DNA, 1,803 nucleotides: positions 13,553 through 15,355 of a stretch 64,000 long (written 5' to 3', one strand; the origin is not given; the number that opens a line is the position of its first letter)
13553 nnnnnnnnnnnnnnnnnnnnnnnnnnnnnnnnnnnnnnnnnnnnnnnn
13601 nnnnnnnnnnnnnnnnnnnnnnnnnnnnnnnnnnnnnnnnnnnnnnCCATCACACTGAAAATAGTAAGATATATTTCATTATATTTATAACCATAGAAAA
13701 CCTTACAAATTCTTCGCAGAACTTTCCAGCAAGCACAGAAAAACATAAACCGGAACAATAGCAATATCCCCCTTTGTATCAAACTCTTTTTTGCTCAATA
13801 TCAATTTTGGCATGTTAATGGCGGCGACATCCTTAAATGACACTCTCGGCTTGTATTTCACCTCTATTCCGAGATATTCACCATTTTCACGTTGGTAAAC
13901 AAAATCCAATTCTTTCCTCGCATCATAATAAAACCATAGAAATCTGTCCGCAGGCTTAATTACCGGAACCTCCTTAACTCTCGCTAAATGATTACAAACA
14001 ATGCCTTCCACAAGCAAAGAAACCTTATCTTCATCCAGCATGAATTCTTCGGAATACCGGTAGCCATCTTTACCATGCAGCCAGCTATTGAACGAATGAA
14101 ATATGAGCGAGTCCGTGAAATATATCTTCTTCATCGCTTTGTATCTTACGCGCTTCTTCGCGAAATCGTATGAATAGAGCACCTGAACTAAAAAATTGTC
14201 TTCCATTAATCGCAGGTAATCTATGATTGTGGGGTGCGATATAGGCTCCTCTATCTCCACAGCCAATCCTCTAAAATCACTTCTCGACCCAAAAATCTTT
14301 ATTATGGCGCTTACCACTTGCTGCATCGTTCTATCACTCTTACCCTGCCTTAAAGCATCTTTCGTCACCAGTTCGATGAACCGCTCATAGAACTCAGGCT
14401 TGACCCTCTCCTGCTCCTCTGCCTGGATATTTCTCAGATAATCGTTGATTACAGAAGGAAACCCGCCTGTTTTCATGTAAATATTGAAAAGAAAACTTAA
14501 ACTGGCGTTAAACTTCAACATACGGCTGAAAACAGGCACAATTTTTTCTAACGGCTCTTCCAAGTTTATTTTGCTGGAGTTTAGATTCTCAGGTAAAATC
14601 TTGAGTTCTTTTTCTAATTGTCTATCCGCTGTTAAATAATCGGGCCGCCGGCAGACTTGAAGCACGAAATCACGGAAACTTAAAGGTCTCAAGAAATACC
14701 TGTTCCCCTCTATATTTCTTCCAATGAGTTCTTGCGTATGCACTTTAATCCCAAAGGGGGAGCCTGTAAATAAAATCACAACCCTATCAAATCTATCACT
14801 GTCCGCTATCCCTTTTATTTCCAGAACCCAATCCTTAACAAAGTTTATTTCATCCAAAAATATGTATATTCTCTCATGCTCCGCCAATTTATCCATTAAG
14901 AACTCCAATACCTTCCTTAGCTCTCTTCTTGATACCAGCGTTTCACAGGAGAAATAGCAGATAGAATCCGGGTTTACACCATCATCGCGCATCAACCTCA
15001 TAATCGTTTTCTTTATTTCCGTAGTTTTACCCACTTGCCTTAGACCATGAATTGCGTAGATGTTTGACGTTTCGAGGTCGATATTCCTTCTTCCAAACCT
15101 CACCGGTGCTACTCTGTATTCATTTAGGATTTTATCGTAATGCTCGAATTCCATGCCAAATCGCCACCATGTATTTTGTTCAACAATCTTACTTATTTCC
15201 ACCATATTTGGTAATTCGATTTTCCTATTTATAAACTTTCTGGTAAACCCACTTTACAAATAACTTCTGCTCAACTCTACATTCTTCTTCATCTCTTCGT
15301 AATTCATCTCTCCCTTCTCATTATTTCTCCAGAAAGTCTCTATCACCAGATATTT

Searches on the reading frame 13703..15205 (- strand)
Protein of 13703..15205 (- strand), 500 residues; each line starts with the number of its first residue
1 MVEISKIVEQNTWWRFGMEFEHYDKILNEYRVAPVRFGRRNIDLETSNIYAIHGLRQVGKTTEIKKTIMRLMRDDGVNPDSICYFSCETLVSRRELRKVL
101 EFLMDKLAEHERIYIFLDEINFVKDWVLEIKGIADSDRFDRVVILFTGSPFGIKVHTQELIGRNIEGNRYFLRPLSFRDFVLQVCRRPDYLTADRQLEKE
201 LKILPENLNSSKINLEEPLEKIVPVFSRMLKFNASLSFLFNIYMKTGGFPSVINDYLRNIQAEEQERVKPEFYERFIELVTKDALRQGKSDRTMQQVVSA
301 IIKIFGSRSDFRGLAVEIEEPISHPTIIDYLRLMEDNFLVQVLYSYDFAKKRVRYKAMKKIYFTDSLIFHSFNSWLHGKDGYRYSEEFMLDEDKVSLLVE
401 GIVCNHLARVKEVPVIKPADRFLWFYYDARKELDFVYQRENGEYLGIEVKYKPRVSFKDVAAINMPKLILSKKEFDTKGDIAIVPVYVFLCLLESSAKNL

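Call 4: search_protein_families(library=pfam, proteins=[window:13703-15205:-], max_evalue=0.1)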
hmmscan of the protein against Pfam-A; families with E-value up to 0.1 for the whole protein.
window:13703-15205:- (500 aa): 4 families
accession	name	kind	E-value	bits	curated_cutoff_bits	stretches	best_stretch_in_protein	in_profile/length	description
PF13173.12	AAA_14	-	8.8e-21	74.7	27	1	47-180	2-128/129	AAA domain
PF13635.12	DUF4143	-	6.3e-15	55.7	28.1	1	287-451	9-159/160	Domain of unknown function (DUF4143)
PF13401.12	AAA_22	-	0.017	15.8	27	1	46-106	4-60/130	AAA domain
PF01637.24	ATPase_2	-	0.047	13.9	33.2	0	42-75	15-47/225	ATPase domain predominantly from Archaea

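Call 36: search_protein_families(library=padloc, max_evalue=0.01, proteins=[window:13703-15205:-])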
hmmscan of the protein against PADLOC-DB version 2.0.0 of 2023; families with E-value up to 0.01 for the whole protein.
window:13703-15205:- (500 aa): 7 families
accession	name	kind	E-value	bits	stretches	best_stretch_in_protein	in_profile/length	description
PDLC04787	PDC-S01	-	6.5e-29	99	1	45-491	25-407/412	-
PDLC04789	PDC-S01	-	1.5e-20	71.6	1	44-456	14-345/375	-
PDLC04786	PDC-S01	-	4.3e-20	69.9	2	232-493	179-433/439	-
PDLC04790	PDC-S01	-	9.7e-20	68.7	2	246-464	180-380/422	-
PDLC04792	PDC-S01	-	1.3e-16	58.3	2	46-276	18-223/452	-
PDLC04791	PDC-S01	-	2.2e-14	50.9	2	45-150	17-122/395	-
PDLC04788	PDC-S01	-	1.3e-13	48.7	1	52-452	24-383/448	-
